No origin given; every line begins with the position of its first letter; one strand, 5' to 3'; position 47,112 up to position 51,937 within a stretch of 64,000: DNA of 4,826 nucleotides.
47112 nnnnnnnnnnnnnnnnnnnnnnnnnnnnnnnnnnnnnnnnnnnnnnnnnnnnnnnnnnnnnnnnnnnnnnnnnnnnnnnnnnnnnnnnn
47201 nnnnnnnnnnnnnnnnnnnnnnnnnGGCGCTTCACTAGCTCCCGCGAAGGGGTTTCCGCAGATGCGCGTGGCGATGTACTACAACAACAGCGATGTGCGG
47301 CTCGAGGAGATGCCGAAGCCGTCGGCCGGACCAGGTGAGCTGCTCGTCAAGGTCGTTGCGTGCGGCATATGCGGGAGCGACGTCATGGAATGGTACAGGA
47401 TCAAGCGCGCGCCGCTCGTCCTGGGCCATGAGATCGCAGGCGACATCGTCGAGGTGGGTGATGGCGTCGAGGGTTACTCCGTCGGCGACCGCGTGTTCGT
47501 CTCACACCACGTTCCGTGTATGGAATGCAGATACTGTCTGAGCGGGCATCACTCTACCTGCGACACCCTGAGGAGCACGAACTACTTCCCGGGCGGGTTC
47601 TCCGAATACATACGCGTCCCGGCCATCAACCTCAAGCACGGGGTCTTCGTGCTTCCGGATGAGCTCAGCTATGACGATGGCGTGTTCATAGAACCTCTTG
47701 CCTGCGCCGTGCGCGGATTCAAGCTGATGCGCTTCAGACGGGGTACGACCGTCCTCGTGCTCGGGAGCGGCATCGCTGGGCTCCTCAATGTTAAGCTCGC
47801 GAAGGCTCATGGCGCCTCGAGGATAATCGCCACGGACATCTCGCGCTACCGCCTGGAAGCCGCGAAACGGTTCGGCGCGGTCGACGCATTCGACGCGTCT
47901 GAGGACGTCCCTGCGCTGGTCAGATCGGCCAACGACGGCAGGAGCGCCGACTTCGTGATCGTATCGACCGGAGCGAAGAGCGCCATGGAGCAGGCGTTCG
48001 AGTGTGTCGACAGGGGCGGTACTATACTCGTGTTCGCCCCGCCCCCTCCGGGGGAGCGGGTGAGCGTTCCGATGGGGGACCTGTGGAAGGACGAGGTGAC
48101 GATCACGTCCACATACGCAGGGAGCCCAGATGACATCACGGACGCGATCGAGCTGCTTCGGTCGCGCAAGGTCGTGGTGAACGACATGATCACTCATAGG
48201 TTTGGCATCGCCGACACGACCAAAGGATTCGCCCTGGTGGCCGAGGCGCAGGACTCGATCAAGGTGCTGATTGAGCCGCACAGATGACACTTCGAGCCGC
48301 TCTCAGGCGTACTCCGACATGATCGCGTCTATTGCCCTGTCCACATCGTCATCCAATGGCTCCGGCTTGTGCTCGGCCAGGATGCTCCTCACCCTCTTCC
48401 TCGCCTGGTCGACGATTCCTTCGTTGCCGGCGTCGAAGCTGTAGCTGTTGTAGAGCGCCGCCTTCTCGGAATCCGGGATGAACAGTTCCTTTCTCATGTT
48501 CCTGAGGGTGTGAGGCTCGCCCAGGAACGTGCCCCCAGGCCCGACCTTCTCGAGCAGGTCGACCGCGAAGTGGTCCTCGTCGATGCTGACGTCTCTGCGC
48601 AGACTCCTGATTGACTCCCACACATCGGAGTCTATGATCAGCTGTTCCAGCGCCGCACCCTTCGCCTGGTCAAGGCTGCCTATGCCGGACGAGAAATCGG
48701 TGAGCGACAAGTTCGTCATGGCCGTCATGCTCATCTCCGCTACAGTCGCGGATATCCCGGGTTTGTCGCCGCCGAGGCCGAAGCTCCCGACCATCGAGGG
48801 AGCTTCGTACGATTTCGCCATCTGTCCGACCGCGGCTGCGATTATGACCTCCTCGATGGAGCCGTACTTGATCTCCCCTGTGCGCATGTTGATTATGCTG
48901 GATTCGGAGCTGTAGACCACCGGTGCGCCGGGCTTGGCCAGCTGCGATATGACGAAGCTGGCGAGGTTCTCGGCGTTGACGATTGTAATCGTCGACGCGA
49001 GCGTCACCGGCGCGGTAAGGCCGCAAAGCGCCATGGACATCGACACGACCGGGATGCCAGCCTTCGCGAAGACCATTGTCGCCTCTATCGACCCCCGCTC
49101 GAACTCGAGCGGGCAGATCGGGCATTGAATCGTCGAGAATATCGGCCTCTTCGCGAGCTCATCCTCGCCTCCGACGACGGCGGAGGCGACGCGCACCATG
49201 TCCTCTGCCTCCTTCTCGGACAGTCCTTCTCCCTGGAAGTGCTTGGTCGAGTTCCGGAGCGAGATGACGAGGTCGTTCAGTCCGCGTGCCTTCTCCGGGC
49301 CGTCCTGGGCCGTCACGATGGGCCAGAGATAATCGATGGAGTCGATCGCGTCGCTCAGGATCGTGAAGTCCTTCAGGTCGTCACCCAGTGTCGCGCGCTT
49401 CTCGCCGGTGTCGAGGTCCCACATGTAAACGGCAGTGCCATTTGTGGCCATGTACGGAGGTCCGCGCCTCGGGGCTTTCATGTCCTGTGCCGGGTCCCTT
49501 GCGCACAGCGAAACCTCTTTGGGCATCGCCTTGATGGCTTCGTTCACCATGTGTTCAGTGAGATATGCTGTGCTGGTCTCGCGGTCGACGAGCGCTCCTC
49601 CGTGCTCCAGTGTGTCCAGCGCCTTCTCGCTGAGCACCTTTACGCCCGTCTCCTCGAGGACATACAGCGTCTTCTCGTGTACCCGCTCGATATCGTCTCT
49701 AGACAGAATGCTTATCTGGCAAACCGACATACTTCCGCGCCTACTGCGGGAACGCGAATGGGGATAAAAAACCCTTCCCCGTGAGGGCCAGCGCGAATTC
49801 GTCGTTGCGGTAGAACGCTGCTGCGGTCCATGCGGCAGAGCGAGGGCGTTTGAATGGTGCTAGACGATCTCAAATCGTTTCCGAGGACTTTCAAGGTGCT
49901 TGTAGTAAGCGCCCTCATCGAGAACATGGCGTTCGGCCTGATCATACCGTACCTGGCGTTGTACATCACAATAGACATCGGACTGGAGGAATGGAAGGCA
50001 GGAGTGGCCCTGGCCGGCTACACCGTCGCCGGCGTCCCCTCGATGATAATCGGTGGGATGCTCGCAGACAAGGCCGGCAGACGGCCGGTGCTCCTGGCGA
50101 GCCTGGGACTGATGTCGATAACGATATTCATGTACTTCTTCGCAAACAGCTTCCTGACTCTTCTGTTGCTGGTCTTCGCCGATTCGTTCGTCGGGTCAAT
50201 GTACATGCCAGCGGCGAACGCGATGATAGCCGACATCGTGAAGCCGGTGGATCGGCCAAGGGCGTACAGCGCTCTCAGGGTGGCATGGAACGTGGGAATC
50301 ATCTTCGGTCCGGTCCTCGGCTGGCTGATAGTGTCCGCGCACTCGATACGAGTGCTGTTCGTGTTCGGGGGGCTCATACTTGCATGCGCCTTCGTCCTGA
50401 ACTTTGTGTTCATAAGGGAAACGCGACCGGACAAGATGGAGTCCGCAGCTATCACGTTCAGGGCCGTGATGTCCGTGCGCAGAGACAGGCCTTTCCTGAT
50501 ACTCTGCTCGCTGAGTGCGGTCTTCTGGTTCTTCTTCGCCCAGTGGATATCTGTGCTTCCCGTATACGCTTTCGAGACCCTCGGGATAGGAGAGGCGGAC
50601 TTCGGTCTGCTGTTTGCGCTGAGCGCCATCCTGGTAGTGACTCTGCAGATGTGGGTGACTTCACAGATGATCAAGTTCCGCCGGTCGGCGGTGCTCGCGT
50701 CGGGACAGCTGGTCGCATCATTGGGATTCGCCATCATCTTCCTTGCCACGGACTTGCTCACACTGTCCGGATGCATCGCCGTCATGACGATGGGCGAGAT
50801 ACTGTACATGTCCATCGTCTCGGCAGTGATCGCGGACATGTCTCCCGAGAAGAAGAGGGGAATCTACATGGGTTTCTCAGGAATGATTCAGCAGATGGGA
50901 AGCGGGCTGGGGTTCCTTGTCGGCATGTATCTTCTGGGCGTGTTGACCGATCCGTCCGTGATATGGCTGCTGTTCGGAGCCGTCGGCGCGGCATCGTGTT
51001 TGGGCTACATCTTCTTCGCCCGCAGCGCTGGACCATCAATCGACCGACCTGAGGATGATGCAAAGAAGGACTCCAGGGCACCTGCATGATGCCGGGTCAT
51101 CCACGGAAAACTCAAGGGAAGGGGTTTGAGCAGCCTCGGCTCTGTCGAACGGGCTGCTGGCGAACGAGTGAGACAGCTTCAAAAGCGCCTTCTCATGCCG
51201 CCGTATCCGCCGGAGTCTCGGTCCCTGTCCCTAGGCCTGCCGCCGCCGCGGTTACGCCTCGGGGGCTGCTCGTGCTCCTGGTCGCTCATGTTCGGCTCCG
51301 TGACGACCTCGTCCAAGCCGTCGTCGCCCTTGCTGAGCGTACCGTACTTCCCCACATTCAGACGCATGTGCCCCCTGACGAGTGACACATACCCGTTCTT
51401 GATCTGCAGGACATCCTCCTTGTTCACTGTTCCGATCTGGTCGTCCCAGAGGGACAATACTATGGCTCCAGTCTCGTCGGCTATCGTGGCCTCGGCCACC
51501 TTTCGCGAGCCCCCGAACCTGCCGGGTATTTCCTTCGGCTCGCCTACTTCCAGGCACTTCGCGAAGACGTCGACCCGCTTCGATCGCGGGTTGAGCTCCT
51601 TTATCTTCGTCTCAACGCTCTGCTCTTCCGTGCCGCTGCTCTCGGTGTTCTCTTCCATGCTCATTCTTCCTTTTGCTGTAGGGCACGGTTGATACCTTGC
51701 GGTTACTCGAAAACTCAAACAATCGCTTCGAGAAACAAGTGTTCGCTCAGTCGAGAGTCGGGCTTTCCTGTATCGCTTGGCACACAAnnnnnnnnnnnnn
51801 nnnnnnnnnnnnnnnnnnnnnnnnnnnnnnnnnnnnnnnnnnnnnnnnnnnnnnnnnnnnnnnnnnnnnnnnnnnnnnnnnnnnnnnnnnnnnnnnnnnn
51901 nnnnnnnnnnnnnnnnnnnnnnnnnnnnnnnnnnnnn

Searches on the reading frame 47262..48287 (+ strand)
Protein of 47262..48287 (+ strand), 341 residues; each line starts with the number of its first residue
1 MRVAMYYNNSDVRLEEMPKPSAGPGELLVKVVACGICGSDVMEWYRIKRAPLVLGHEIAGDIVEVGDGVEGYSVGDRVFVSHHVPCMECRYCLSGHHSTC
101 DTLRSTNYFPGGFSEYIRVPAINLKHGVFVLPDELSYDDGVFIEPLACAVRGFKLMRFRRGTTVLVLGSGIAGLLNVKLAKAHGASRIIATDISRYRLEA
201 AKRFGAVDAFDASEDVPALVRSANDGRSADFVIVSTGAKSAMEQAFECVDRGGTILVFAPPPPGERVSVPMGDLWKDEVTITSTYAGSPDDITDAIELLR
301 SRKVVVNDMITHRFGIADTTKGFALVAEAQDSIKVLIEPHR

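Call 3: search_protein_families(library=pfam, proteins=[window:47262-48287:+])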
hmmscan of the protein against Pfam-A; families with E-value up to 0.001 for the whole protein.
window:47262-48287:+ (341 aa): 3 families
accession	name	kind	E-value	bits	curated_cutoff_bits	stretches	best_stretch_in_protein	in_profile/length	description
PF08240.17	ADH_N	-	7e-29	100.6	23.5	1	23-123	1-98/104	Alcohol dehydrogenase GroES-like domain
PF00107.32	ADH_zinc_N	-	1.6e-25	90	31.8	1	173-299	3-127/129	Zinc-binding dehydrogenase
PF16912.11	Glu_dehyd_C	-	5.5e-07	29.7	34.9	1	140-338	4-210/211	Glucose dehydrogenase C-terminus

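Call 5: search_protein_families(library=ncbifam, proteins=[window:47262-48287:+], max_evalue=0.00001)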
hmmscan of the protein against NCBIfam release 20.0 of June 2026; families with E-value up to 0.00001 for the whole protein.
window:47262-48287:+ (341 aa): 22 families
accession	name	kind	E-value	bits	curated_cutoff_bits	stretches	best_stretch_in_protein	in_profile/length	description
NF003808.0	PRK05396.1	equivalog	6.7e-53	179.7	380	1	10-337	11-338/341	L-threonine 3-dehydrogenase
TIGR00692.1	tdh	equivalog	3.5e-52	177.5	458.35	1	11-335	10-336/340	L-threonine 3-dehydrogenase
NF041097.1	keto_inos_dh_IolM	equivalog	1.8e-47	161.9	450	1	5-336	33-387/389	scyllo-inosose 3-dehydrogenase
NF010344.0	PRK13771.1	subfamily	1.8e-41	142.2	349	1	8-339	9-333/334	putative alcohol dehydrogenase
TIGR03366.1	HpnZ_proposed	hypoth_equivalog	4e-40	137.9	328.1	1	22-317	3-313/315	putative phosphonate catabolism associated alcohol dehydrogenase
NF007642.0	PRK10309.1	equivalog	1.9e-38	132.6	550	1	6-327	6-334/347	galactitol-1-phosphate 5-dehydrogenase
TIGR03451.1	mycoS_dep_FDH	equivalog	1.3e-36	126.2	512.9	2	157-326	173-346/358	S-(hydroxymethyl)mycothiol dehydrogenase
TIGR03989.1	Rxyl_3153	subfamily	5.3e-36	124.7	440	2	157-328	183-360/370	NDMA-dependent alcohol dehydrogenase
NF007489.0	PRK10083.1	equivalog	8.5e-35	120.3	376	1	11-337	11-335/339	Zn-dependent oxidoreductase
NF041172.1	AcrlCoa_red_Thmprot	equivalog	9.7e-35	120.1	500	1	8-338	9-333/334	acryloyl-CoA reductase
NF007375.0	PRK09880.1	equivalog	4.1e-33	114.6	469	1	26-337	29-341/344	L-idonate 5-dehydrogenase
TIGR02818.1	adh_III_F_hyde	equivalog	4.4e-30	105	543.95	2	6-107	8-112/368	S-(hydroxymethyl)glutathione dehydrogenase/class III alcohol dehydrogenase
NF006940.0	PRK09422.1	equivalog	8.3e-30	103.9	344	1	1-305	1-304/338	alcohol dehydrogenase AdhP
TIGR03201.1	dearomat_had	equivalog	3e-29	102.2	338.65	1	14-326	13-336/349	6-hydroxycyclohex-1-ene-1-carbonyl-CoA dehydrogenase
NF047908.1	AldhRedAhr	equivalog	5.3e-28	97.8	470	1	18-305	22-304/335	NADPH-dependent aldehyde reductase Ahr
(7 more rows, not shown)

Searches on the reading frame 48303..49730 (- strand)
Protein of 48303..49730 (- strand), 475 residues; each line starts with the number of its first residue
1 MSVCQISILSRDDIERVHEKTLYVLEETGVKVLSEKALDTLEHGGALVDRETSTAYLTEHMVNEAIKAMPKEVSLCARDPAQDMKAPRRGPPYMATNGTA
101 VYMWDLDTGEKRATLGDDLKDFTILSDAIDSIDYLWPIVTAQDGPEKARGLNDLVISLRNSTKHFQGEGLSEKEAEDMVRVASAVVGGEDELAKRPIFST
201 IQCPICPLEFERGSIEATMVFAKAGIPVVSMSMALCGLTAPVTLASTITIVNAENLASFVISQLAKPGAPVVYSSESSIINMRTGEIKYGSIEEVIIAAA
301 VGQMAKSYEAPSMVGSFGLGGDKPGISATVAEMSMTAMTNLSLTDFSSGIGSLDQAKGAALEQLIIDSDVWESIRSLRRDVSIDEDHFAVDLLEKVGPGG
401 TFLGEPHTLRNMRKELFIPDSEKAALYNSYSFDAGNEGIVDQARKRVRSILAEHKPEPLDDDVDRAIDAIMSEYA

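Call 3: search_protein_families(library=pfam, proteins=[window:48303-49730:-])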
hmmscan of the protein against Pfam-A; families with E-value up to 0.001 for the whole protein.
window:48303-49730:- (475 aa): 1 family
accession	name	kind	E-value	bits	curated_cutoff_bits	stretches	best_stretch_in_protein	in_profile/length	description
PF06253.16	MTTB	-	1.1e-78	264.9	25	1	5-470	30-491/500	Trimethylamine methyltransferase (MTTB)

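Call 5: search_protein_families(library=ncbifam, proteins=[window:48303-49730:-], max_evalue=0.00001)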
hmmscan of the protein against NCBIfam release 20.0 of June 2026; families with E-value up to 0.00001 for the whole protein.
window:48303-49730:- (475 aa): 1 family
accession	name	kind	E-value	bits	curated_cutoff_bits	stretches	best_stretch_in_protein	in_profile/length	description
TIGR02369.2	trimeth_pyl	equivalog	1.5e-113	379.9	525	1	5-473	2-467/469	[trimethylamine--corrinoid protein] Co-methyltransferase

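Call 39: find_related_loci(query=window:48303-49730:-, collection=metagenome_contigs, flank=8000)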
Query window:48303-49730:- (475 aa) in metagenome_contigs; peptide patterns used: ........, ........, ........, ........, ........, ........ (x = any residue, [..] = any of these).
175 stretches matched a pattern; 18 encode a relative of the query (tblastn E <= 1e-3); 18 distinct loci.
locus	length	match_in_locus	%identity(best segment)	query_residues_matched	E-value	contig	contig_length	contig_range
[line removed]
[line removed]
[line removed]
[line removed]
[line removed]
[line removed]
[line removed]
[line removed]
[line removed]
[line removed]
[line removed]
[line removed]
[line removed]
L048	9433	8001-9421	59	1-474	2e-156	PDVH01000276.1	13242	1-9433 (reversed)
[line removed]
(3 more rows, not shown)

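Call 46: search_protein_families(library=pfam, proteins=[L037:9451-9978:-, L037:11603-12622:+, L037:10034-11383:-], max_evalue=0.001)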
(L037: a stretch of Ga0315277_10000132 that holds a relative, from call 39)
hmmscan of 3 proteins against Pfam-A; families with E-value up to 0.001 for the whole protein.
L037:9451-9978:- (175 aa): 1 family
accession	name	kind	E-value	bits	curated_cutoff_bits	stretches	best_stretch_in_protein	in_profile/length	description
PF19101.5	DUF5788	-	3.1e-19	69.4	25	1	39-169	4-131/131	Family of unknown function (DUF5788)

L037:11603-12622:+ (339 aa): 5 families
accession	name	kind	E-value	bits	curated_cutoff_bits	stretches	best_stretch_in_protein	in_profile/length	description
PF13484.11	Fer4_16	-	3.1e-15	57.1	30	1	182-243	3-66/66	4Fe-4S double cluster binding domain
PF00037.32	Fer4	-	3.8e-05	23.8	21.1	0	183-196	10-23/24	4Fe-4S binding domain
PF13187.11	Fer4_9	-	7.6e-05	23.1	27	0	182-196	4-17/52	4Fe-4S dicluster domain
PF13237.11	Fer4_10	-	0.00032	21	25.5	0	180-193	9-21/53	4Fe-4S dicluster domain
PF13183.11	Fer4_8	-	0.0005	21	27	0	173-194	47-67/68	4Fe-4S dicluster domain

L037:10034-11383:- (449 aa): 1 family
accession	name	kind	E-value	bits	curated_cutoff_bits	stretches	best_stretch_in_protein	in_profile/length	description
PF00202.27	Aminotran_3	-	1.4e-64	218.8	30.5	1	43-439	9-399/403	Aminotransferase class-III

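Call 85: find_encoding_contigs(protein=window:48303-49730:-, flank=2000, max_places=2)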
Protein window:48303-49730:- (475 aa): no gene with exactly this product is on record in the collection.

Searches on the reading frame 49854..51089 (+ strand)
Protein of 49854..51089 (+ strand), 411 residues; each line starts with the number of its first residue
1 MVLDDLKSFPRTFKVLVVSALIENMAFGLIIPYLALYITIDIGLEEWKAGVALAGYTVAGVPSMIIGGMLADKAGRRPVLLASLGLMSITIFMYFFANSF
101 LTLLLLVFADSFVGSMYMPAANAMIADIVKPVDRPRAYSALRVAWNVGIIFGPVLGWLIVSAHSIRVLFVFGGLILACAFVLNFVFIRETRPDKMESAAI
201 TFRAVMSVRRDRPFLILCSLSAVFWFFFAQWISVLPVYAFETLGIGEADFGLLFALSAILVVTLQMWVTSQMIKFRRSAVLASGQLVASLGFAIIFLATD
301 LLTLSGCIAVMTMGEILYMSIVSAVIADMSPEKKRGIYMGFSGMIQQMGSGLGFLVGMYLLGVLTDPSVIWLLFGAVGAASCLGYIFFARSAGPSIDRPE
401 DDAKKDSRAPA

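Call 5: search_protein_families(library=ncbifam, proteins=[window:49854-51089:+], max_evalue=0.00001)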
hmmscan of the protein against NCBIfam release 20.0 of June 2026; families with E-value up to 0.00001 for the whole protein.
window:49854-51089:+ (411 aa): 29 families (the best 25 are shown)
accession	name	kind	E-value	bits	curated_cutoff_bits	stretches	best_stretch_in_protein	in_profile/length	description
TIGR00880.1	2_A_01_02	superfamily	1.2e-22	80.5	131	1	51-190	2-141/141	multidrug resistance protein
NF008650.1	PRK11646.1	equivalog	7.7e-21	74.6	469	1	16-383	15-382/400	multidrug efflux MFS transporter MdtH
NF012174.0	tet_MFS_A_B_C_D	equivalog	3.3e-19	69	475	1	15-236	6-226/382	Tet(A)/Tet(B)/Tet(C) family tetracycline efflux MFS transporter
TIGR00900.1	2A0121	subfamily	2.9e-16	59.8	319.6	1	13-357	1-356/364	H+ Antiporter protein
NF012207.0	tet_MFS_H_J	exception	3.9e-14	52.5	700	1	16-232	8-224/392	Tet(H)/Tet(J) family tetracycline efflux MFS transporter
NF007472.0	PRK10054.1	equivalog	4.3e-13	49.1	582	1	11-376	7-372/395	efflux MFS transporter YdeE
TIGR00710.1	efflux_Bcr_CflA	subfamily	9.8e-13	48.3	200.9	1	57-327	50-319/385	Bcr/CflA family efflux MFS transporter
NF012195.0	tet_MFS_H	exception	1.6e-12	47.2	840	1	16-195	8-187/392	tetracycline efflux MFS transporter Tet(H)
NF000009.1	tet_MFS_Tcr3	exception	1.9e-12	46.5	1000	1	52-165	70-183/512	tetracycline efflux MFS transporter Tcr3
NF007782.0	PRK10473.1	subfamily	7e-12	45.1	417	1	45-372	36-363/394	MdtL family multidrug efflux MFS transporter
NF045684.1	tet_MFS_65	exception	9.7e-12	44.7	800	1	19-194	4-180/383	tetracycline efflux MFS transporter Tet(65)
NF007372.0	PRK09874.1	equivalog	2e-11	43.6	571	1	11-218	14-223/408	multidrug efflux MFS transporter MdtG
NF033134.0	cmlA_floR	equivalog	2.7e-11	43.6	450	1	56-321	54-316/388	CmlA/FloR family chloramphenicol efflux MFS transporter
NF012194.0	tet_MFS_J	exception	3e-11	42.9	870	1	15-202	7-194/398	tetracycline efflux MFS transporter Tet(J)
TIGR00895.1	2A0115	subfamily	4e-11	42.5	418.55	1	29-187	34-192/398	aromatic acid/H+ symport family MFS transporter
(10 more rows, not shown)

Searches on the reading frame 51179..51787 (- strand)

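Call 66: search_protein_families(library=pfam, proteins=[window:51179-51787:-], max_evalue=0.001)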
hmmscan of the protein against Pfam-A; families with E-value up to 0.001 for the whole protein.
window:51179-51787:- (202 aa): 2 families
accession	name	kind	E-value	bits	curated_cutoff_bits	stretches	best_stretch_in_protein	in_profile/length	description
PF21473.3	Ssb-like_OB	-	6.9e-13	49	24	1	93-151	37-95/97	Single-stranded DNA binding protein Ssb-like, OB fold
PF01336.31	tRNA_anti-codon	-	0.0006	20.1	27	0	92-143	12-59/75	OB-fold nucleic acid binding domain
